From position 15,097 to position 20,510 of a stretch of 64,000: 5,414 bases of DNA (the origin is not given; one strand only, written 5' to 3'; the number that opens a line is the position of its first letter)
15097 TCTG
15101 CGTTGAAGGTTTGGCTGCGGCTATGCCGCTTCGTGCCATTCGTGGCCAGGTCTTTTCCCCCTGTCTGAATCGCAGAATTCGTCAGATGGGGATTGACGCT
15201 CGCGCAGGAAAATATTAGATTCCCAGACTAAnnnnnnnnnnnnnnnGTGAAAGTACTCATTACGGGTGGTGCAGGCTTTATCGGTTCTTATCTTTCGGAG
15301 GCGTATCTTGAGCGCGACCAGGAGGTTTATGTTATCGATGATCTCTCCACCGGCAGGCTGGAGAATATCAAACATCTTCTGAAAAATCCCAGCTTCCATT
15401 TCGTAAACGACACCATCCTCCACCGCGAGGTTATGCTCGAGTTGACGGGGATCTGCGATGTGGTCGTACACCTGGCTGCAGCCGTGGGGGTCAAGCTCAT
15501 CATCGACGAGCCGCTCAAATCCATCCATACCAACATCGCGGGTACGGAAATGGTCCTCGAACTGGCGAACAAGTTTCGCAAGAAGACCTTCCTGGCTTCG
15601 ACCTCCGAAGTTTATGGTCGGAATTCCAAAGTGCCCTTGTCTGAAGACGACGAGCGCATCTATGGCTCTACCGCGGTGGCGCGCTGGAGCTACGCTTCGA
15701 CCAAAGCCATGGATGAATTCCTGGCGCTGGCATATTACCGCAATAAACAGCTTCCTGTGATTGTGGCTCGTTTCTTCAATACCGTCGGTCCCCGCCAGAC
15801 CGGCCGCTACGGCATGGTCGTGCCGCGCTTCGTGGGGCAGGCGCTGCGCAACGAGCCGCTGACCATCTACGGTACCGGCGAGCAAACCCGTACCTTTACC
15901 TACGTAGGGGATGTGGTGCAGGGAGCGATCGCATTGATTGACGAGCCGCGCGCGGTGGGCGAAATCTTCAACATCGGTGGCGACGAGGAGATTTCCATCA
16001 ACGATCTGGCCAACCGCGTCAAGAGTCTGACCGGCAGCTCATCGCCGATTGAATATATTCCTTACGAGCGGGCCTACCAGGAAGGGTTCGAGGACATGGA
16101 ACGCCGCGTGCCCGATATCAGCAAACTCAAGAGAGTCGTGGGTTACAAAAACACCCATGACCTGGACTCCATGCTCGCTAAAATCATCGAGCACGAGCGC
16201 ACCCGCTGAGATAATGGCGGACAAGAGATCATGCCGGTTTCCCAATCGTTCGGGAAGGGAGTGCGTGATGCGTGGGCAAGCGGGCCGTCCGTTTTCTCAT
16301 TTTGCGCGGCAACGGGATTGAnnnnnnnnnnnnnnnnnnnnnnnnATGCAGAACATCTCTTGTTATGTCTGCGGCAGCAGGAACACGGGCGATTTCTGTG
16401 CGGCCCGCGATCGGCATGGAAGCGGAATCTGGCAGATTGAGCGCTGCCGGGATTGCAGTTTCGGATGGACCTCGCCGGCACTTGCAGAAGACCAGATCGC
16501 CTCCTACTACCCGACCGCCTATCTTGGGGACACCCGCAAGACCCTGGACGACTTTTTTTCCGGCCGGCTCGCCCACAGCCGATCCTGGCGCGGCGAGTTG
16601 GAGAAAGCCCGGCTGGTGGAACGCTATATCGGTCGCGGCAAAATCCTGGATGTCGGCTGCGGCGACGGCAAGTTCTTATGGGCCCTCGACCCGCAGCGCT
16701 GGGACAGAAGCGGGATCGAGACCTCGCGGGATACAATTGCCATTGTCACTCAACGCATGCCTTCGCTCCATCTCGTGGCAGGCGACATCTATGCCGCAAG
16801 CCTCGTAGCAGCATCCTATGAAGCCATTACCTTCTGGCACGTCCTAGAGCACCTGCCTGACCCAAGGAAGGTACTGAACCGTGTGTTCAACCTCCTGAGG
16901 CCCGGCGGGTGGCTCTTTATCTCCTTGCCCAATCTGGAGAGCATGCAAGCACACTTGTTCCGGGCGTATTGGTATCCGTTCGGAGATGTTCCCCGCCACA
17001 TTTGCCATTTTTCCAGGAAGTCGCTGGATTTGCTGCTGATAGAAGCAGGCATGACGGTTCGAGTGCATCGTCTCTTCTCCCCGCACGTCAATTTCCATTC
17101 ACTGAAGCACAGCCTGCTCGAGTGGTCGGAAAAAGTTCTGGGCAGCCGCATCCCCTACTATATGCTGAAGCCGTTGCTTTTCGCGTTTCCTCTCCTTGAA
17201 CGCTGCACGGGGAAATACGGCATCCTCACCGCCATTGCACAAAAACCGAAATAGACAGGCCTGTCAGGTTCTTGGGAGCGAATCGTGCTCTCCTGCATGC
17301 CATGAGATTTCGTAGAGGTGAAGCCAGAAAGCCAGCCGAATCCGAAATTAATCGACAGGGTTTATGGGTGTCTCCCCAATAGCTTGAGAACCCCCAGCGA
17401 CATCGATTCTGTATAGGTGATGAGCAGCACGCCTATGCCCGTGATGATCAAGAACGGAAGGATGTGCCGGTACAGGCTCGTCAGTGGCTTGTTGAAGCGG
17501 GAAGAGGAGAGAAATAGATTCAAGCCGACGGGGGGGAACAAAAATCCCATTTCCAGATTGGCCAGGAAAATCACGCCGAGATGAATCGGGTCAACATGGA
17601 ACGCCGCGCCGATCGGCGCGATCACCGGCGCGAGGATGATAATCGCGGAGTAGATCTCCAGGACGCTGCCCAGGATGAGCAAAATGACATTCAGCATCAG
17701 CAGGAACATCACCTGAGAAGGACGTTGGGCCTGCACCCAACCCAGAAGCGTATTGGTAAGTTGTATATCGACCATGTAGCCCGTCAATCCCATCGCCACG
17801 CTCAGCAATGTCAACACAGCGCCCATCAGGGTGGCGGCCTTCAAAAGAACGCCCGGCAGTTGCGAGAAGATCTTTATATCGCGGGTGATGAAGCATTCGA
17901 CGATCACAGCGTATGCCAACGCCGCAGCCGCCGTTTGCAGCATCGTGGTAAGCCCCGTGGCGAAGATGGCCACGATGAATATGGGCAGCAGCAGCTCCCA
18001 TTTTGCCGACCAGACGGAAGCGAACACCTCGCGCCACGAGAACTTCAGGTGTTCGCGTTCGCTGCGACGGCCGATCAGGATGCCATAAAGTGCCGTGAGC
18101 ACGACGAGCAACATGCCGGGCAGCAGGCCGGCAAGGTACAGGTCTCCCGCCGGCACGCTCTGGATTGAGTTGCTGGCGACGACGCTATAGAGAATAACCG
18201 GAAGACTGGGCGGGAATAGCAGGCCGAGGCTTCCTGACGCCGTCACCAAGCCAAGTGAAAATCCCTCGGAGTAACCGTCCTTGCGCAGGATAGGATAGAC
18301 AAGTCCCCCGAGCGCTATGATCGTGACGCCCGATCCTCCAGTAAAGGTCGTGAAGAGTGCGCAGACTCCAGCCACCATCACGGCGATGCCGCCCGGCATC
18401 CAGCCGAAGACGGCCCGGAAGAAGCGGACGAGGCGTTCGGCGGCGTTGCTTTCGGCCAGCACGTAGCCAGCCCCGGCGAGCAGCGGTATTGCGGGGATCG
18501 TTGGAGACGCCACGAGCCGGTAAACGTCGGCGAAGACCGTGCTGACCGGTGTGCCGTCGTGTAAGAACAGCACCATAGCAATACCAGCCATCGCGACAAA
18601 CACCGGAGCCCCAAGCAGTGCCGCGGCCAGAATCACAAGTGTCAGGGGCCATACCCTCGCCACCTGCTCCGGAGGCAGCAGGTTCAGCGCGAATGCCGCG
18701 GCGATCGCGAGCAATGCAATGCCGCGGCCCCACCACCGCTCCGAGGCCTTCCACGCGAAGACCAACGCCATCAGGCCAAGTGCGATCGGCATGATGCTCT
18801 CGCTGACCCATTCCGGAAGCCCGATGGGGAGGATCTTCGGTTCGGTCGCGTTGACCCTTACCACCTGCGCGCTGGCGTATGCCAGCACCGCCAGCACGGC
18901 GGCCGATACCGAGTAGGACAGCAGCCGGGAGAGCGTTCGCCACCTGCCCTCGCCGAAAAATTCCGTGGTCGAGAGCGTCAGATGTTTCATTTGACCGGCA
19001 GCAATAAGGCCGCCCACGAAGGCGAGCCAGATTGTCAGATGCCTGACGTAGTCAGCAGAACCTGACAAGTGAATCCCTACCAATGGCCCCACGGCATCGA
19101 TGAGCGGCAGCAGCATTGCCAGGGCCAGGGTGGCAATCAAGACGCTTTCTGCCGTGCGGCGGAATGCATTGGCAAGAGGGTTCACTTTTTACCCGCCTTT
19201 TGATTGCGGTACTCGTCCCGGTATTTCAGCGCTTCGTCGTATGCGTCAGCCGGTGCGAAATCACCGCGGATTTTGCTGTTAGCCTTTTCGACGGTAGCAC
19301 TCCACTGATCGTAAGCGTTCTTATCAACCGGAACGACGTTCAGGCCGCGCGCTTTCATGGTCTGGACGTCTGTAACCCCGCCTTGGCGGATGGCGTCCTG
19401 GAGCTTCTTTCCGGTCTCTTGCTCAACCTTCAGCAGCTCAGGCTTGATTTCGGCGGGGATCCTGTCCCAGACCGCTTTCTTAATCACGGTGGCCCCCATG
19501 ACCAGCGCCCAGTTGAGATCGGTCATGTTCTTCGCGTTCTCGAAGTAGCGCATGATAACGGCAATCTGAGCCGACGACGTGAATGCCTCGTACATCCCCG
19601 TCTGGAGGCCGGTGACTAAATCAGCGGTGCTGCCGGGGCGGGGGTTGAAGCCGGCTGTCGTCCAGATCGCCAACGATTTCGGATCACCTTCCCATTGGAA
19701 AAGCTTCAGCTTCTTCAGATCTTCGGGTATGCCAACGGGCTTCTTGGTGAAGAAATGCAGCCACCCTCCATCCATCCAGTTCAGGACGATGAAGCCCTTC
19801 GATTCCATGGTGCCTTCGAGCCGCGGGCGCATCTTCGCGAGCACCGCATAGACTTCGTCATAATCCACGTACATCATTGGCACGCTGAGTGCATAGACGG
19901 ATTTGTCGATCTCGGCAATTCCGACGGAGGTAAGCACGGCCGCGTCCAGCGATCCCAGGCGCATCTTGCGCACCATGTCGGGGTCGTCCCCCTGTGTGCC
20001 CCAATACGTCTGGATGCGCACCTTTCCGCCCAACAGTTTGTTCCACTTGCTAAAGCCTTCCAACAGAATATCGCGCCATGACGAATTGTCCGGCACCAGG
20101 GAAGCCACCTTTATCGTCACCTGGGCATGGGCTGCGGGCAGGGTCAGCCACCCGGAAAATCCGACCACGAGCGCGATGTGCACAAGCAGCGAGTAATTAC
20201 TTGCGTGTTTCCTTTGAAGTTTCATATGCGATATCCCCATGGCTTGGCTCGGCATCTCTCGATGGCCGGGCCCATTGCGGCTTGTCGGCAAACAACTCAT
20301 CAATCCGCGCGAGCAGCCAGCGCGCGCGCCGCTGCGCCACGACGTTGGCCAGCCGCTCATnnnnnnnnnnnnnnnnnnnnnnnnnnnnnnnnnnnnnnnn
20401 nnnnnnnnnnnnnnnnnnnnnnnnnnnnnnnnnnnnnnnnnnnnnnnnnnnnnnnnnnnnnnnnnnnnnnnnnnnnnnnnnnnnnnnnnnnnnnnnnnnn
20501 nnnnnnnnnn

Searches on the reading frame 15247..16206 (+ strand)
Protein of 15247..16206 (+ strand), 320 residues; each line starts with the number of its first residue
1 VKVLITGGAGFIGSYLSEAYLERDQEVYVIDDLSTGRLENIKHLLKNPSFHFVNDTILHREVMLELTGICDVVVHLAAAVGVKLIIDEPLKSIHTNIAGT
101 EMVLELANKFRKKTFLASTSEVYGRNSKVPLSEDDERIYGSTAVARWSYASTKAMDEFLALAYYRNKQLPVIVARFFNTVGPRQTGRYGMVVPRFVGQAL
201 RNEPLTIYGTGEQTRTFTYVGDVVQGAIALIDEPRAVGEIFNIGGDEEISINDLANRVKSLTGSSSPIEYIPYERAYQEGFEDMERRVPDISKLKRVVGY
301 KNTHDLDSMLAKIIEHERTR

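Call 32: search_protein_families(library=pfam, proteins=[window:15247-16206:+], max_evalue=0.001)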
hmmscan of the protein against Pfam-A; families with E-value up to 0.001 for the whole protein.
window:15247-16206:+ (320 aa): 6 families
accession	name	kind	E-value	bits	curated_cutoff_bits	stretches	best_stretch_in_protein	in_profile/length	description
PF16363.11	GDP_Man_Dehyd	-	4.8e-52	177.9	27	1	4-312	1-331/332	GDP-mannose 4,6 dehydratase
PF01370.27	Epimerase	-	1.9e-49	168.7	20.9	1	3-244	1-240/240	NAD dependent epimerase/dehydratase family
PF02719.21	Polysacc_synt_2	-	8.7e-16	58.4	20.2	2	3-116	1-124/293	Polysaccharide biosynthesis protein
PF07993.18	NAD_binding_4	-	1.2e-14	54.5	20.1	1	58-187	77-215/258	Male sterility protein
PF01073.25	3Beta_HSD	-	6.2e-14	52.1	22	1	4-228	1-226/280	3-beta hydroxysteroid dehydrogenase/isomerase family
PF04321.23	RmlD_sub_bind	-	4.1e-08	33.1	27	1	1-266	1-235/287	RmlD substrate binding domain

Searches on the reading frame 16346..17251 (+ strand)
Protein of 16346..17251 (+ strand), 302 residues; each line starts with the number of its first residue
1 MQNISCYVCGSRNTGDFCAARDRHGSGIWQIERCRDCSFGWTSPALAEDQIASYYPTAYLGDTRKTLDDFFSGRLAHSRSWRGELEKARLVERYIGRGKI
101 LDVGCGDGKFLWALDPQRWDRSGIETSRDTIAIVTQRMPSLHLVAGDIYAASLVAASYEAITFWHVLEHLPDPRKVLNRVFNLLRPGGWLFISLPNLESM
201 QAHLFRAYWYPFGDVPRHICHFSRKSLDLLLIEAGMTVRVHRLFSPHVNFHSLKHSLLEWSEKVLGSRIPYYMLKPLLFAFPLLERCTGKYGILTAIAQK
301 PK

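Call 32: search_protein_families(library=pfam, proteins=[window:16346-17251:+], max_evalue=0.001)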
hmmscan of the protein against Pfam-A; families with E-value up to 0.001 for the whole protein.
window:16346-17251:+ (302 aa): 6 families
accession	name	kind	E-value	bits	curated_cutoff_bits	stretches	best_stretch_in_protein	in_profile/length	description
PF13489.12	Methyltransf_23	-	4.8e-28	98.4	27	1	89-238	15-161/164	Methyltransferase domain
PF08242.18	Methyltransf_12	-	5.8e-14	53.1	30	1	101-190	1-98/98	Methyltransferase domain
PF08241.18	Methyltransf_11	-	2.3e-13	51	21.2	1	101-192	1-95/95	Methyltransferase domain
PF13649.12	Methyltransf_25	-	1.3e-12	48.7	27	1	100-188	1-97/97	Methyltransferase domain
PF13847.12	Methyltransf_31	-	7e-09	36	27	1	99-201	6-118/145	Methyltransferase domain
PF07021.18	MetW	-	4.3e-08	33.5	21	1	90-198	6-113/193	Methionine biosynthesis protein MetW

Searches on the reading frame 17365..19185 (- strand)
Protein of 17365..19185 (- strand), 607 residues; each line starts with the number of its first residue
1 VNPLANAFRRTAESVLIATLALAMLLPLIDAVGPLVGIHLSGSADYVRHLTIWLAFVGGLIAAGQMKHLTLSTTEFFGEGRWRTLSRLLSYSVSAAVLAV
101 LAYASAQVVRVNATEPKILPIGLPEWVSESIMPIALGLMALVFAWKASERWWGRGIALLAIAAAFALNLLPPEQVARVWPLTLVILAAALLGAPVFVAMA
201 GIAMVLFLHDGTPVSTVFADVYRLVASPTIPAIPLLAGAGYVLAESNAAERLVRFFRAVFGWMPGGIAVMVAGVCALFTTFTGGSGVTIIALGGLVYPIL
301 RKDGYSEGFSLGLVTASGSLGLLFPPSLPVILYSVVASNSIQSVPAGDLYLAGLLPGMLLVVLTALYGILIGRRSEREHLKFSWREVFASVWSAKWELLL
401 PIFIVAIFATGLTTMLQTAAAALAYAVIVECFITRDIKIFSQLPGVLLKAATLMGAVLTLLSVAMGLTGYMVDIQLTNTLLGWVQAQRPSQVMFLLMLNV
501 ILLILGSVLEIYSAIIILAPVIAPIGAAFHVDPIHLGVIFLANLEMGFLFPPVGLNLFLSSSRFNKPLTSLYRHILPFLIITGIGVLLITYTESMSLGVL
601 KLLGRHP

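Call 23: search_protein_families(library=pfam, proteins=[window:17365-19185:-], max_evalue=0.0001)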
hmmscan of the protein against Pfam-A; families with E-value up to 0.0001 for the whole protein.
window:17365-19185:- (607 aa): 2 families
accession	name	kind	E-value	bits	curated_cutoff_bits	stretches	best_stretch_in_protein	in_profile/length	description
PF06808.19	DctM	-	2.1e-68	231.5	23.8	1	184-594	3-412/413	Tripartite ATP-independent periplasmic transporter, DctM component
PF04290.18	DctQ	-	7.6e-13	48.9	28.3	1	40-146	19-125/132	Tripartite ATP-independent periplasmic transporters, DctQ component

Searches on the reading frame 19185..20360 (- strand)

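Call 31: search_protein_families(library=pfam, proteins=[window:19185-20360:-], max_evalue=0.001)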
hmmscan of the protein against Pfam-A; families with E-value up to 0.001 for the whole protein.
window:19185-20360:- (392 aa): 1 family
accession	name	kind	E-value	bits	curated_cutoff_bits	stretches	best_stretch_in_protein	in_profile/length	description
PF03480.18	DctP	-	2e-31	109.8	23.4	1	103-360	18-278/286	Bacterial extracellular solute-binding protein, family 7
